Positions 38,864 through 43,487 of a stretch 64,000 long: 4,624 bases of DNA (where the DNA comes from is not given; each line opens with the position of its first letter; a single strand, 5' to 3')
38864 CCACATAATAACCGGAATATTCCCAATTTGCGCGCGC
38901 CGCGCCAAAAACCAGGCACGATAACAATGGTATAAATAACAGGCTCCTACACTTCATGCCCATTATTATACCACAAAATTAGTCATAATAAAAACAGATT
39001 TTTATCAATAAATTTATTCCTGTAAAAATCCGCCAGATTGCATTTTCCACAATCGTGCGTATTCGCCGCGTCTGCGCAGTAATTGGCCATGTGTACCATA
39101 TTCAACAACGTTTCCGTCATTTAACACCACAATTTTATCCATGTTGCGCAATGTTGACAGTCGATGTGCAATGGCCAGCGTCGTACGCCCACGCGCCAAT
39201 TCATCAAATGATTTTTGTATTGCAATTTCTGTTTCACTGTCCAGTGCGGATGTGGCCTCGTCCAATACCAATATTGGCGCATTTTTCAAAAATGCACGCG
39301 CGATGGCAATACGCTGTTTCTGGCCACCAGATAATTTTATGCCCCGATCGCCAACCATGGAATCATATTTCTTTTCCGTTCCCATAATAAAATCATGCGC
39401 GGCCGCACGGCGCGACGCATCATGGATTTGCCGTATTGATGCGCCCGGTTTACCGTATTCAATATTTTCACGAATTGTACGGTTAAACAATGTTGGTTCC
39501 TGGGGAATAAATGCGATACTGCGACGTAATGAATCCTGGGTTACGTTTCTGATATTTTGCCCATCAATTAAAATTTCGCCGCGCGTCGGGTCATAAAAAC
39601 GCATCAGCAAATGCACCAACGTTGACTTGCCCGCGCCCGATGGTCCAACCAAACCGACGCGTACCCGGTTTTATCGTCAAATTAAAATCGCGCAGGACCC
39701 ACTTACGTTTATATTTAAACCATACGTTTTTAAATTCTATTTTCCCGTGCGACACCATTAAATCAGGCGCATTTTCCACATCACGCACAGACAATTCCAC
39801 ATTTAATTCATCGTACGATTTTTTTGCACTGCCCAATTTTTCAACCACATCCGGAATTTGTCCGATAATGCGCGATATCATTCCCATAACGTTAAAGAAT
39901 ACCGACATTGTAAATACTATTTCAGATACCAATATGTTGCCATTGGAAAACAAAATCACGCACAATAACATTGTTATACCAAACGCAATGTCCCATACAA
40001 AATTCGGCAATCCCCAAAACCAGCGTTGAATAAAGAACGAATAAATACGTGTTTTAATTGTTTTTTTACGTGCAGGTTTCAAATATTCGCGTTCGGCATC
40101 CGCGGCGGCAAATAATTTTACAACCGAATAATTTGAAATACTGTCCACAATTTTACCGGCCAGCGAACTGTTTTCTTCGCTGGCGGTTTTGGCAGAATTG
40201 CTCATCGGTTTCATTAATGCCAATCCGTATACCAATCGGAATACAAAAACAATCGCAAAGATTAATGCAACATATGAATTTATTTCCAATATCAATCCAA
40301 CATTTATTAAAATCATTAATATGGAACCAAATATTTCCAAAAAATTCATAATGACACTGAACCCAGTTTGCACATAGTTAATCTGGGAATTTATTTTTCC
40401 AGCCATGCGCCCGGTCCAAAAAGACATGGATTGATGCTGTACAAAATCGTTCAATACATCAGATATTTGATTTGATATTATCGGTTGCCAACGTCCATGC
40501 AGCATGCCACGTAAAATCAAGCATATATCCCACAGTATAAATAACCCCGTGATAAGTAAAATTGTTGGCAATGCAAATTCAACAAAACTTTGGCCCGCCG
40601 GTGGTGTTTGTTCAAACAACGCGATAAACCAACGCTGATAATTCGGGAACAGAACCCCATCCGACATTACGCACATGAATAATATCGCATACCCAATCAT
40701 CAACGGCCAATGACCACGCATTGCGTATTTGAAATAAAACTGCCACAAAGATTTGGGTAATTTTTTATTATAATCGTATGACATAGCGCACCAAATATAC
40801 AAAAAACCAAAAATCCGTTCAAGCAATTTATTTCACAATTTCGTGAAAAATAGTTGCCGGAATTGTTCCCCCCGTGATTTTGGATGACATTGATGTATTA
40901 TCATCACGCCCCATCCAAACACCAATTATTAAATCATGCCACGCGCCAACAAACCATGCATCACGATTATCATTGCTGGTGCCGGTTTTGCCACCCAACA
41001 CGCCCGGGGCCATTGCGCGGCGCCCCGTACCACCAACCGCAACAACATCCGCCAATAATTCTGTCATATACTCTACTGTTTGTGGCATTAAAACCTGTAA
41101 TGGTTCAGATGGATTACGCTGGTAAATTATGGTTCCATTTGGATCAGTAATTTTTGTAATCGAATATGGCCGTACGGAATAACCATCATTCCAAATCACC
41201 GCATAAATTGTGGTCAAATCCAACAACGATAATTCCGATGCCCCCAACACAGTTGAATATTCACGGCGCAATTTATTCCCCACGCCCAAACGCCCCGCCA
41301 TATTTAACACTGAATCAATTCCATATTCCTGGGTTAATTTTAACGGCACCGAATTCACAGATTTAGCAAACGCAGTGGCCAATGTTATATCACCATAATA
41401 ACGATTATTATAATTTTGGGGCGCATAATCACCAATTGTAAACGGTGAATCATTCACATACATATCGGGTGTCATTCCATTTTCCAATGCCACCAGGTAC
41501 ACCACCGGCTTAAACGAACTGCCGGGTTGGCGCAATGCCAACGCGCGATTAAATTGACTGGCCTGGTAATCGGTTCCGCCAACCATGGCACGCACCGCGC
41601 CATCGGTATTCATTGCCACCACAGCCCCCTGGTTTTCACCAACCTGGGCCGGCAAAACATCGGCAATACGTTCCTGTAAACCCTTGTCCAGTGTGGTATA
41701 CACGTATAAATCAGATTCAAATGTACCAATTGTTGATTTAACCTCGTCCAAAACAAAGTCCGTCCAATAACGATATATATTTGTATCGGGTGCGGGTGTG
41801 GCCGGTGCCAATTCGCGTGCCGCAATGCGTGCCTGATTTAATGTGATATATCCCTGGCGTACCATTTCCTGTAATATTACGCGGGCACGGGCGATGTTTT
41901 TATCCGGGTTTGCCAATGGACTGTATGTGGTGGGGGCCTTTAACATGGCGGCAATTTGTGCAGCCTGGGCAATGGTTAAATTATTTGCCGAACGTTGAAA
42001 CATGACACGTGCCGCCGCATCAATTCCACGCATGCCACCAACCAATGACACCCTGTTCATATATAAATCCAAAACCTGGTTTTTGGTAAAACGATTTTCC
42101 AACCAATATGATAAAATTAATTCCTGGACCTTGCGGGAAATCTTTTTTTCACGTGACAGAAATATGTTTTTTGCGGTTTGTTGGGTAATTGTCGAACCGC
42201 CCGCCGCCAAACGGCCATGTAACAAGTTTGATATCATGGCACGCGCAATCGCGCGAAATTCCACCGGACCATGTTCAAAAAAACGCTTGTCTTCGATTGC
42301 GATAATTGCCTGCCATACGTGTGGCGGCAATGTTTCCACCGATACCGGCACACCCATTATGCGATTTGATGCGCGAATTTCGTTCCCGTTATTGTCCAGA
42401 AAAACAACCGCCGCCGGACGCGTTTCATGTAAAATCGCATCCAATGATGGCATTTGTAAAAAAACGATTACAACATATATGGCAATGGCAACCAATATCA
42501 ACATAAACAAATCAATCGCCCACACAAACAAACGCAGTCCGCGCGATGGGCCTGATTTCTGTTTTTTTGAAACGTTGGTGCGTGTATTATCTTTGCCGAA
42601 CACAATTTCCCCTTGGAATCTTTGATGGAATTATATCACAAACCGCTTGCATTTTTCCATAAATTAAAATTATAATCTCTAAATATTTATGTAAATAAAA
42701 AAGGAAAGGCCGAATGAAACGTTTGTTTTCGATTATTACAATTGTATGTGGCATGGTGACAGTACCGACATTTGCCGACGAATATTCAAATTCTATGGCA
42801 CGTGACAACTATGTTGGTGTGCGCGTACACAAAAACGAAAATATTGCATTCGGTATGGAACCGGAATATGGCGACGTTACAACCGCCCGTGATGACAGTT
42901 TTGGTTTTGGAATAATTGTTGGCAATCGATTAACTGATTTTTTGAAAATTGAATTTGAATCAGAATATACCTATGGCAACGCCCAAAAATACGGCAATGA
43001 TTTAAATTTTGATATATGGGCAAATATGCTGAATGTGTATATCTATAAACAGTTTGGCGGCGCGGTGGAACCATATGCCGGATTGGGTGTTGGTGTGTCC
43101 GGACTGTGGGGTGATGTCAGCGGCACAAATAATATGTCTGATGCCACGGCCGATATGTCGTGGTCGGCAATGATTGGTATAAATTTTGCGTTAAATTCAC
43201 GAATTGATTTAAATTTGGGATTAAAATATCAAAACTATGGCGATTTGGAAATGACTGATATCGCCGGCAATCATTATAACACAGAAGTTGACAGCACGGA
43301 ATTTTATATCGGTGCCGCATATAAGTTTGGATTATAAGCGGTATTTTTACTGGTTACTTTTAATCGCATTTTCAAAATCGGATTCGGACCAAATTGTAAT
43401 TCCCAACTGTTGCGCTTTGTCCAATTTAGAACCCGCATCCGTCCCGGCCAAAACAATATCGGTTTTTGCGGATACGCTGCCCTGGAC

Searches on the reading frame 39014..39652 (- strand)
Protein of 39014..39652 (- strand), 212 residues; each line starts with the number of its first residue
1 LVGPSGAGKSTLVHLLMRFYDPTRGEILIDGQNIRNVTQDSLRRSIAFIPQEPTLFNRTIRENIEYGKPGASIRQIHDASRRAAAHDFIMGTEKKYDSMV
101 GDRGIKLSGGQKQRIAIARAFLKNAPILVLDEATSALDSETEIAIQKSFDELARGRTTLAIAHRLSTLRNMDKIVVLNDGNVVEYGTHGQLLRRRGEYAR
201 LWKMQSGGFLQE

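Call 98: search_protein_families(library=pfam, proteins=[window:39014-39652:-], max_evalue=0.01)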
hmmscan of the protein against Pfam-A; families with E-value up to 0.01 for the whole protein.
window:39014-39652:- (212 aa): 4 families
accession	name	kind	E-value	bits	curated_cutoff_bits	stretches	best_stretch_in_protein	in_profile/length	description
PF00005.33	ABC_tran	-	8.8e-32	111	25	1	1-135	16-137/137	ABC transporter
PF02463.25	SMC_N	-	7.3e-08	32.5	40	1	19-176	103-210/220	RecF/RecN/SMC N terminal domain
PF13401.12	AAA_22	-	0.00062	20.5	27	1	2-85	11-65/130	AAA domain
PF13191.12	AAA_16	-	0.0021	19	32.6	1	2-153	30-160/167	AAA ATPase domain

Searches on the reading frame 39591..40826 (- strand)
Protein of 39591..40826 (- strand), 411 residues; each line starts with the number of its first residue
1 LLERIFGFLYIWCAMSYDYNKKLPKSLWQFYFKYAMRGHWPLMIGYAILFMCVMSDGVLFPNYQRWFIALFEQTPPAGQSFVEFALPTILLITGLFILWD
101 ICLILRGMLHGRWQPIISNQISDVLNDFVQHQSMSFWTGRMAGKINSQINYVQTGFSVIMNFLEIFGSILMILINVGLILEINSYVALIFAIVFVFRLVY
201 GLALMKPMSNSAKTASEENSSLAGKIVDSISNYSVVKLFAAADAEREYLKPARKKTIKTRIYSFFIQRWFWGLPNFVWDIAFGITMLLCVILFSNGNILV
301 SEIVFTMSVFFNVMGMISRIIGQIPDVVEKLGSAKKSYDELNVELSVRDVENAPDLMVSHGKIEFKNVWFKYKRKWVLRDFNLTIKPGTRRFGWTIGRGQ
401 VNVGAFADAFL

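Call 98: search_protein_families(library=pfam, proteins=[window:39591-40826:-], max_evalue=0.01)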
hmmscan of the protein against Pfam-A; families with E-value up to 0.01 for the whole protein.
window:39591-40826:- (411 aa): 1 family
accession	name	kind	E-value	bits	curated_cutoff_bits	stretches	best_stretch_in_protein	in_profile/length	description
PF00664.28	ABC_membrane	-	3.9e-13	50.1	28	1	87-315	42-271/274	ABC transporter transmembrane region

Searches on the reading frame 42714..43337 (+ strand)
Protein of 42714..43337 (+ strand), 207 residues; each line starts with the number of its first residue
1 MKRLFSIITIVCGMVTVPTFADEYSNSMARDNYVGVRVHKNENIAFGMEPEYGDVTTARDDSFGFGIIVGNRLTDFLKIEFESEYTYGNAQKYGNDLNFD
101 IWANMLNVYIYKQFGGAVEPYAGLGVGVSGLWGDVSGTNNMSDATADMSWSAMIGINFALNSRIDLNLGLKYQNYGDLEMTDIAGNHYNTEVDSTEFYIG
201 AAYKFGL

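Call 98: search_protein_families(library=pfam, proteins=[window:42714-43337:+], max_evalue=0.01)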
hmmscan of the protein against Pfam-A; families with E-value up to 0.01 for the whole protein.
window:42714-43337:+ (207 aa): 3 families
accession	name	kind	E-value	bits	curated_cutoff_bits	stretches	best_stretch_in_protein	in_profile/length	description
PF13505.12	OMP_b-brl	-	1.1e-14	55.4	28.7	1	10-205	4-175/175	Outer membrane protein beta-barrel domain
PF02462.21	Opacity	-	1.8e-08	34.9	21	1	114-184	42-114/126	Opacity family porin protein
PF03922.20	OmpW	-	0.0032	17.9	24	1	110-205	92-195/195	OmpW family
